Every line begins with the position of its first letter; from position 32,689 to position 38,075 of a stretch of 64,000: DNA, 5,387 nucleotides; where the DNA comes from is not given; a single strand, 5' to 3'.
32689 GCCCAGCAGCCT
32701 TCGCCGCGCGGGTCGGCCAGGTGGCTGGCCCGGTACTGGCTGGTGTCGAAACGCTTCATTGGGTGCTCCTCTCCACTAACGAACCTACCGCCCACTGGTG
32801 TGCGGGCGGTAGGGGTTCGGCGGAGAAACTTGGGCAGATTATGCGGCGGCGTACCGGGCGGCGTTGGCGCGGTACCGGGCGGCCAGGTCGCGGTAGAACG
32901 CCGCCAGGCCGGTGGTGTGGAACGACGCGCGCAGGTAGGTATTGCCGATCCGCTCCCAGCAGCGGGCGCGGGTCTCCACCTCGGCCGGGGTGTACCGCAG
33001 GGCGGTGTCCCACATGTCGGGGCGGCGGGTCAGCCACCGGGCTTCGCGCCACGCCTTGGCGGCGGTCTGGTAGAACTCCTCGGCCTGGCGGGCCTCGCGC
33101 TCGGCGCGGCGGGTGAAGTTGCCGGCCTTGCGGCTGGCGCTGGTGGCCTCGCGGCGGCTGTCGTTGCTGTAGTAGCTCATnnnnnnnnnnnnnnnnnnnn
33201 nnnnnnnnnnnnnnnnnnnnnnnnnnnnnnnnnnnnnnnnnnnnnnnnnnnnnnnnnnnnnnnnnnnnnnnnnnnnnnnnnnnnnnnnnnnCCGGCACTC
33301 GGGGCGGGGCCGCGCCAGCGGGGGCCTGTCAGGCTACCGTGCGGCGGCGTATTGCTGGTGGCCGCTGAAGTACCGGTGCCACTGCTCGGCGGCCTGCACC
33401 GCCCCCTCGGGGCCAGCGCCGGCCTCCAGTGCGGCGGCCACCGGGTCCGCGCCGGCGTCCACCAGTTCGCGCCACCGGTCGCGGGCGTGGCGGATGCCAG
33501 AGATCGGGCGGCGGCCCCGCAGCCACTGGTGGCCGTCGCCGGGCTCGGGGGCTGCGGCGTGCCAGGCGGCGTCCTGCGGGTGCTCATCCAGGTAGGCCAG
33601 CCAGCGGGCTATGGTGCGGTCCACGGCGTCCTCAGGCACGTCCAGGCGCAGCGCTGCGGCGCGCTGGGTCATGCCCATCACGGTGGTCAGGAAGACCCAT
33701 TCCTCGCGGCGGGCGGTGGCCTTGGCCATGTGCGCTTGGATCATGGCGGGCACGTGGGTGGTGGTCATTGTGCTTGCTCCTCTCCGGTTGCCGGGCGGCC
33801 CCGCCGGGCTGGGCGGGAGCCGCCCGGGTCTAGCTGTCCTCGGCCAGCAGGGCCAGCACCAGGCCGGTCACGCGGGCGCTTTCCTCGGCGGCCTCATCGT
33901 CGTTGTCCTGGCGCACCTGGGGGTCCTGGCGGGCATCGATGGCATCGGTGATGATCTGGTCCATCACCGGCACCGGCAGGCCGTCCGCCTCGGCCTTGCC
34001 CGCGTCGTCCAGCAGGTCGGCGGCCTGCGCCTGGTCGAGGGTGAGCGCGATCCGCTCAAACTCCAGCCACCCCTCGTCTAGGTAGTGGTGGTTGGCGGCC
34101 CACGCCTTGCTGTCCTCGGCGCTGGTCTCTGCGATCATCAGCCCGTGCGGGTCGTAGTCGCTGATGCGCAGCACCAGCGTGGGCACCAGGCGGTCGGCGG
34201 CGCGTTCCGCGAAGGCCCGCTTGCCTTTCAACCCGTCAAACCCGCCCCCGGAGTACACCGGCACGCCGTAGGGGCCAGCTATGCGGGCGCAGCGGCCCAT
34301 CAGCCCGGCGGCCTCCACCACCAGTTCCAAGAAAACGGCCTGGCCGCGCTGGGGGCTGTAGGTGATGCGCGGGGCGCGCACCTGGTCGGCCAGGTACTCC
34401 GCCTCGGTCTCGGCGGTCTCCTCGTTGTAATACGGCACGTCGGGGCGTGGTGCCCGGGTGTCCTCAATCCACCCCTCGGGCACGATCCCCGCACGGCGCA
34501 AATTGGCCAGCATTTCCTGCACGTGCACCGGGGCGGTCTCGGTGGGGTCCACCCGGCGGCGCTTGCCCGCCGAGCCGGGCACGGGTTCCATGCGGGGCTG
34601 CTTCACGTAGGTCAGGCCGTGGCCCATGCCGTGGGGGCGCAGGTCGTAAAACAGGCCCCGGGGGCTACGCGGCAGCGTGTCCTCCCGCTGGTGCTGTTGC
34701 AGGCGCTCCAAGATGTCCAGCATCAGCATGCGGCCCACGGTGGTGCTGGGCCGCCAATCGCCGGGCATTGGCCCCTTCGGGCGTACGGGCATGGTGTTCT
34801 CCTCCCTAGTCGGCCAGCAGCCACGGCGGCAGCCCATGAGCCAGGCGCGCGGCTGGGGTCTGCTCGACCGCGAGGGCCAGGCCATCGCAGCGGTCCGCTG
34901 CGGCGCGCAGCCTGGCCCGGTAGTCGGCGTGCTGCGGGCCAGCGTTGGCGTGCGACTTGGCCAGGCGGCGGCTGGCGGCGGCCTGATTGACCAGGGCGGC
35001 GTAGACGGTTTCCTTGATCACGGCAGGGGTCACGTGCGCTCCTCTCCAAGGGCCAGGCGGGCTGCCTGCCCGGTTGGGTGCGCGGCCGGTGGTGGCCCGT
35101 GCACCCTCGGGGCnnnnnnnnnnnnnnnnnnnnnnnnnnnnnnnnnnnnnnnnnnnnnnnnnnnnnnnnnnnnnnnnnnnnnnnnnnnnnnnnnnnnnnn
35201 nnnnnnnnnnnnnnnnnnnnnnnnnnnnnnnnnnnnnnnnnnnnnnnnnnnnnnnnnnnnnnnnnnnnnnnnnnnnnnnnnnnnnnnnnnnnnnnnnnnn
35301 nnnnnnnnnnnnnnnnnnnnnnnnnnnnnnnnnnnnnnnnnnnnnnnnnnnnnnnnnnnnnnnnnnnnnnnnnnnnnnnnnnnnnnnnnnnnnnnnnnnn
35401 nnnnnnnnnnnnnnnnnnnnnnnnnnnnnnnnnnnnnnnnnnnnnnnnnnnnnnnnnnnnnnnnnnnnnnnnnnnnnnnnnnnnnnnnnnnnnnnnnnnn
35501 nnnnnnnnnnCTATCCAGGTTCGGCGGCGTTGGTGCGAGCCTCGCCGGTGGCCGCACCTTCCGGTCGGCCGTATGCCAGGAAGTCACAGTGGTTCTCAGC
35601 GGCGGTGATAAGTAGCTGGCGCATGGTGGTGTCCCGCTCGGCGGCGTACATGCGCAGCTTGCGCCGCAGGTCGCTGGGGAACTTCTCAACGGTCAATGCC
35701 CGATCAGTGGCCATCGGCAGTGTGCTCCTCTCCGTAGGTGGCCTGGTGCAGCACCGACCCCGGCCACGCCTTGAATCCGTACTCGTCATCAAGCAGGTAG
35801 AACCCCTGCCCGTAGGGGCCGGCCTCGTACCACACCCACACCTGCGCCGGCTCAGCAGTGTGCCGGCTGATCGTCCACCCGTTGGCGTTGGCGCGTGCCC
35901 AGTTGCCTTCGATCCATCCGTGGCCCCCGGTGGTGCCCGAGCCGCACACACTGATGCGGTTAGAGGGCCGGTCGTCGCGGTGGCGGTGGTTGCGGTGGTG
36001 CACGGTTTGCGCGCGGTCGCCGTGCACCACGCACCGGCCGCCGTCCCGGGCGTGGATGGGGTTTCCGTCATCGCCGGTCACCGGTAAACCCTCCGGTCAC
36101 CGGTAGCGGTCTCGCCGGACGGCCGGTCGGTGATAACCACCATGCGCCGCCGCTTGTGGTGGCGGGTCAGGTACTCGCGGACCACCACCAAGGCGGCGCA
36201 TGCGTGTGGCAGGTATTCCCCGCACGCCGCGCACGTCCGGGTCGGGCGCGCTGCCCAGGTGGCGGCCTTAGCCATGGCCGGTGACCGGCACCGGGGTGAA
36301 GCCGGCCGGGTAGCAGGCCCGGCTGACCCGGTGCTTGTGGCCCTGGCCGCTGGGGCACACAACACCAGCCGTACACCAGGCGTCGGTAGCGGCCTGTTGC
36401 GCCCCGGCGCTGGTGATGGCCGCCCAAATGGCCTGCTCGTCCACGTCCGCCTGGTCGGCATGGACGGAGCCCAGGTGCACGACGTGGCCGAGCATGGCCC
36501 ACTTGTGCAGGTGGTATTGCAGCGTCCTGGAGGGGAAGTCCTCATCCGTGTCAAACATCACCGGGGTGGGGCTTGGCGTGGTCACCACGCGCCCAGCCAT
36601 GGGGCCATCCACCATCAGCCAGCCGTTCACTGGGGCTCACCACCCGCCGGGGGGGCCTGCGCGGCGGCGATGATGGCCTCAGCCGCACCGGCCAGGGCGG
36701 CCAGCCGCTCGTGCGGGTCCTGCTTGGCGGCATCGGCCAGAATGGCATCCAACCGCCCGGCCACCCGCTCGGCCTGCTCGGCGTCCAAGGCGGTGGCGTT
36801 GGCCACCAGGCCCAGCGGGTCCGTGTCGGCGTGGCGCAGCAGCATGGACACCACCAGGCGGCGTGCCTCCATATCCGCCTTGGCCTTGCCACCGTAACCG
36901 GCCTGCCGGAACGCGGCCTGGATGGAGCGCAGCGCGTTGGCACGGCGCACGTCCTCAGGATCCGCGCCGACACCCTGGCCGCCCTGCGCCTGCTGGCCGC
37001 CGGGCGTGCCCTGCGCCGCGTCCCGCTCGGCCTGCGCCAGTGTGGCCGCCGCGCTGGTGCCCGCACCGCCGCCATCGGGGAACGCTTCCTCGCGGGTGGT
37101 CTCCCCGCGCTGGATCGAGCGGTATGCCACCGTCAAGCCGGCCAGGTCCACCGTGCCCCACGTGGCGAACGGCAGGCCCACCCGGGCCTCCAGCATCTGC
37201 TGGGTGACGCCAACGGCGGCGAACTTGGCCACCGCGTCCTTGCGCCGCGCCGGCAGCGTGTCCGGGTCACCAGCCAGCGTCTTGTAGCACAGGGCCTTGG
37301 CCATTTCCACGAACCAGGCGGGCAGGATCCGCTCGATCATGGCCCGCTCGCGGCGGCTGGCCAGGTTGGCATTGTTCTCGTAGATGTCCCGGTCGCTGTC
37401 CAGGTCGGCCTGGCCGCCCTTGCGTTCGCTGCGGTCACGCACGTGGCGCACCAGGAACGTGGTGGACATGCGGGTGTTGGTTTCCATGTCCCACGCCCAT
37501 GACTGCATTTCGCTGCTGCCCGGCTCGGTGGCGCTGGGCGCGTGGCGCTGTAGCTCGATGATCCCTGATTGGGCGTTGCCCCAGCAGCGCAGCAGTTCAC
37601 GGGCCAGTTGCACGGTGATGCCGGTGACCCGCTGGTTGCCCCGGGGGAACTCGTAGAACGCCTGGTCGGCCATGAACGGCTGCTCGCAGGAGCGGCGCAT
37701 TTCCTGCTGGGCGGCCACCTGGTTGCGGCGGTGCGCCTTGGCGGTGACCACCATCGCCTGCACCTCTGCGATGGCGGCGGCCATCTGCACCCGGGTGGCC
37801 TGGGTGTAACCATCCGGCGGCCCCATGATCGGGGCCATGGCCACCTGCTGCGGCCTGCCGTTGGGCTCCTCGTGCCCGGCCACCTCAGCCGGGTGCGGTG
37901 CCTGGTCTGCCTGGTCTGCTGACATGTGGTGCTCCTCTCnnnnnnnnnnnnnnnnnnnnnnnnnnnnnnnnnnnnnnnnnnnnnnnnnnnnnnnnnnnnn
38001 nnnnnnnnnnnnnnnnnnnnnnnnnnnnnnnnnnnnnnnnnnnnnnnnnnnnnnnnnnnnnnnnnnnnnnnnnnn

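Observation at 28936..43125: Repeated ~65-bp promoter-operator-leader cassette heading many short early operons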

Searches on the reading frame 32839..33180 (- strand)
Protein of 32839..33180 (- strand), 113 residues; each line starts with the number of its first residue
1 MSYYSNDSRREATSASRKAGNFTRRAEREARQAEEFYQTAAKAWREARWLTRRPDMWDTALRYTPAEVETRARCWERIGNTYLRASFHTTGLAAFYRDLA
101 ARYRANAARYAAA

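Call 40: search_protein_families(library=pfam, proteins=[window:32839-33180:-], max_evalue=0.01)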
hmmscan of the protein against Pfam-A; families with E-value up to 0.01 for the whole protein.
window:32839-33180:- (113 aa): 0 families

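Call 65: search_protein_families(library=ncbifam, proteins=[window:32839-33180:-], max_evalue=0.01)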
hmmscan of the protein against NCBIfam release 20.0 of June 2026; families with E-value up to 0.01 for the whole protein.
window:32839-33180:- (113 aa): 0 families

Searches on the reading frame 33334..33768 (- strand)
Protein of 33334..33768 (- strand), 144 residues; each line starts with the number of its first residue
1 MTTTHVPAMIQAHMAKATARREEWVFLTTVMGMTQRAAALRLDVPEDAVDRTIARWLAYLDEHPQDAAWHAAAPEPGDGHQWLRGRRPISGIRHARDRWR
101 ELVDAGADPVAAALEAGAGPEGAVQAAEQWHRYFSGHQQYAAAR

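Call 14: search_protein_families(library=pfam, proteins=[window:33334-33768:-], max_evalue=0.01)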
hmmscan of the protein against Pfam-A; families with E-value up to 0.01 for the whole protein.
window:33334-33768:- (144 aa): 1 family
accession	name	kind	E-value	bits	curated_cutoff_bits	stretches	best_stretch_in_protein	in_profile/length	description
PF13384.12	HTH_23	-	0.0024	18.1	24.6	1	21-57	7-42/50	Homeodomain-like domain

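Call 33: search_protein_families(library=phrogs, proteins=[window:33334-33768:-], max_evalue=0.01)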
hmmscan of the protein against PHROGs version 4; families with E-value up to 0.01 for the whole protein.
window:33334-33768:- (144 aa): 0 families

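Call 46: search_solved_structures(query=window:33334-33768:-, max_evalue=10)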
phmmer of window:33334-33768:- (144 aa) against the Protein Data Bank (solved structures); distinct sequences matched with E-value up to 10: 7.
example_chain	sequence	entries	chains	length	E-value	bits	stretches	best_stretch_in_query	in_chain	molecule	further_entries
4orz_C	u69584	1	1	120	0.091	16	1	12-80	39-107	single domain antibody sdAb19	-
7swd_J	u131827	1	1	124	0.53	13.5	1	74-110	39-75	1C3 heavy chain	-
1rzf_H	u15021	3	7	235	1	12.6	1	69-109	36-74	Fab E51 heavy chain | E51 Fab heavy chain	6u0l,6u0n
8tp4_H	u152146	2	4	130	1.1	12.5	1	70-109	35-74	Heavy chain of Fab 1-1-1E04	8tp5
4cxf_A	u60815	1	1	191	1.2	12.3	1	11-60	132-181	RNA POLYMERASE SIGMA FACTOR CNRH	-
2xtj_D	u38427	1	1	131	1.4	12.1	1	74-109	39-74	FAB FROM A HUMAN MONOCLONAL ANTIBODY, 1D05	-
7n6p_H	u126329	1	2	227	1.5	12.1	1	74-110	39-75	1C3 Fab heavy chain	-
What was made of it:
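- The product of gene 33334-33768 shows faint similarity to sigma region 4 / HTH_23 (calls 14, 46).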

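Call 65: search_protein_families(library=ncbifam, proteins=[window:33334-33768:-], max_evalue=0.01)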
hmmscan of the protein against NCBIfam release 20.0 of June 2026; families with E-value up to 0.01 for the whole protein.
window:33334-33768:- (144 aa): 0 families

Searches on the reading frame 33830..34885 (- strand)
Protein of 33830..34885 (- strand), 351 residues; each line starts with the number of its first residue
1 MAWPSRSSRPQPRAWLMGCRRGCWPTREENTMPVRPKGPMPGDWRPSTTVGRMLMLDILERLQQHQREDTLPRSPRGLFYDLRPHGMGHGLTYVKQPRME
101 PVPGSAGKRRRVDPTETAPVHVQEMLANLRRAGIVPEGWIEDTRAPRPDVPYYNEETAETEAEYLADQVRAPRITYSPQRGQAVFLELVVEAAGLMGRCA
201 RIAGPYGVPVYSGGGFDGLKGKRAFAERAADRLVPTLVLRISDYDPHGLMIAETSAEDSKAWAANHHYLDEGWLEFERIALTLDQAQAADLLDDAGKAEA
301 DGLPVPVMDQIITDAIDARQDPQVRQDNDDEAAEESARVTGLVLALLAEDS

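Call 14: search_protein_families(library=pfam, proteins=[window:33830-34885:-], max_evalue=0.01)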
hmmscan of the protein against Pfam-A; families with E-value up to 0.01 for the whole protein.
window:33830-34885:- (351 aa): 0 families

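Call 33: search_protein_families(library=phrogs, proteins=[window:33830-34885:-], max_evalue=0.01)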
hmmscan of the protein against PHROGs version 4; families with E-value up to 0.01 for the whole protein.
window:33830-34885:- (351 aa): 1 family
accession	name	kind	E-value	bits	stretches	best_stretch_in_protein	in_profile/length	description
phrog_6247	-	DNA, RNA and nucleotide metabolism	1.2e-11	45.4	1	121-288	60-217/303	DNA topoisomerase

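Call 65: search_protein_families(library=ncbifam, proteins=[window:33830-34885:-], max_evalue=0.01)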
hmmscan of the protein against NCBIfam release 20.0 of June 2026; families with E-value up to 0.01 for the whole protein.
window:33830-34885:- (351 aa): 0 families

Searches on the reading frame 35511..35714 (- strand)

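Call 14: search_protein_families(library=pfam, proteins=[window:35511-35714:-], max_evalue=0.01)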
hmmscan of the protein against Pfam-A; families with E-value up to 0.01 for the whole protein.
window:35511-35714:- (67 aa): 3 families
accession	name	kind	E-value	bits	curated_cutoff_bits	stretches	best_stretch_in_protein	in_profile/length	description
PF20605.4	Antitox_RHH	-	6.7e-05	23.4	27.2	1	12-37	11-36/50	Antitoxin-like ribbon-helix-helix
PF23807.1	RHH_10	-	0.0077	16.9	27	0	11-37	29-55/84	Ribbon-helix-helix protein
PF11241.13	DUF3043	-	0.0081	16.6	25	1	8-34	133-160/171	Protein of unknown function (DUF3043)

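Call 33: search_protein_families(library=phrogs, proteins=[window:35511-35714:-], max_evalue=0.01)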
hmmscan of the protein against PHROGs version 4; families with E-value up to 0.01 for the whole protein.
window:35511-35714:- (67 aa): 2 families
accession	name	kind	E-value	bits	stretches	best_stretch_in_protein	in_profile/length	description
phrog_1016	-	unknown function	0.003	19.1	1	4-37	29-62/90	-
phrog_6024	-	unknown function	0.0064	18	1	15-42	48-75/80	-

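Call 65: search_protein_families(library=ncbifam, proteins=[window:35511-35714:-], max_evalue=0.01)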
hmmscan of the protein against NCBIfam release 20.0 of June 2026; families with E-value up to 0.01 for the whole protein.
window:35511-35714:- (67 aa): 0 families

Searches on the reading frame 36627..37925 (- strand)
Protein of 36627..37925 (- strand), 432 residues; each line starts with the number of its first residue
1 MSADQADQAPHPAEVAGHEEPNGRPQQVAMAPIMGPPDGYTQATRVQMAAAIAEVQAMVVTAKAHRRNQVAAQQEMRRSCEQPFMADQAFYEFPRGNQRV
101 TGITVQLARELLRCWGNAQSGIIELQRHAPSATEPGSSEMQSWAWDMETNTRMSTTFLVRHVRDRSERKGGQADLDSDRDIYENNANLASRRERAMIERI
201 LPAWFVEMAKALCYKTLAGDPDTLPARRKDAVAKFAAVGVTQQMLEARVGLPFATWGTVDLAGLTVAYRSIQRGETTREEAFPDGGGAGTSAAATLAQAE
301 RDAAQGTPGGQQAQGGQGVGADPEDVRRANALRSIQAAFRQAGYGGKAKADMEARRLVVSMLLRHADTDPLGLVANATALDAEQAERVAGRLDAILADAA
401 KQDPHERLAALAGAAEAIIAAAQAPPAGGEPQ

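Call 14: search_protein_families(library=pfam, proteins=[window:36627-37925:-], max_evalue=0.01)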
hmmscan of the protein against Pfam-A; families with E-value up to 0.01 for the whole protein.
window:36627-37925:- (432 aa): 0 families

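Call 21: find_related_loci(query=window:36627-37925:-, collection=viral_contigs, flank=10000)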
Query window:36627-37925:- (432 aa) in viral_contigs; peptide patterns used: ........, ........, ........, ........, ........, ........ (x = any residue, [..] = any of these).
6 stretches matched a pattern; 2 encode a relative of the query (tblastn E <= 1e-3); 2 distinct loci.
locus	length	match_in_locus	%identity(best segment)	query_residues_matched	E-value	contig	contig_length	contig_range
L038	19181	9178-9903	38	57-295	2e-44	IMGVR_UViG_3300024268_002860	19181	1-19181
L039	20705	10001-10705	36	41-282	1e-37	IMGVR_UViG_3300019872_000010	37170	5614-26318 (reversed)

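Call 33: search_protein_families(library=phrogs, proteins=[window:36627-37925:-], max_evalue=0.01)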
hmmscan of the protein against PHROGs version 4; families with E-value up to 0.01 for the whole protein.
window:36627-37925:- (432 aa): 1 family
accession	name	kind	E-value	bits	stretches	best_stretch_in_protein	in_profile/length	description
phrog_3657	-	unknown function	7.4e-82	275.7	1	35-303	14-274/289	-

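Call 65: search_protein_families(library=ncbifam, proteins=[window:36627-37925:-], max_evalue=0.01)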
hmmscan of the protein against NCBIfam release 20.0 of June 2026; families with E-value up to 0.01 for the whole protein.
window:36627-37925:- (432 aa): 0 families
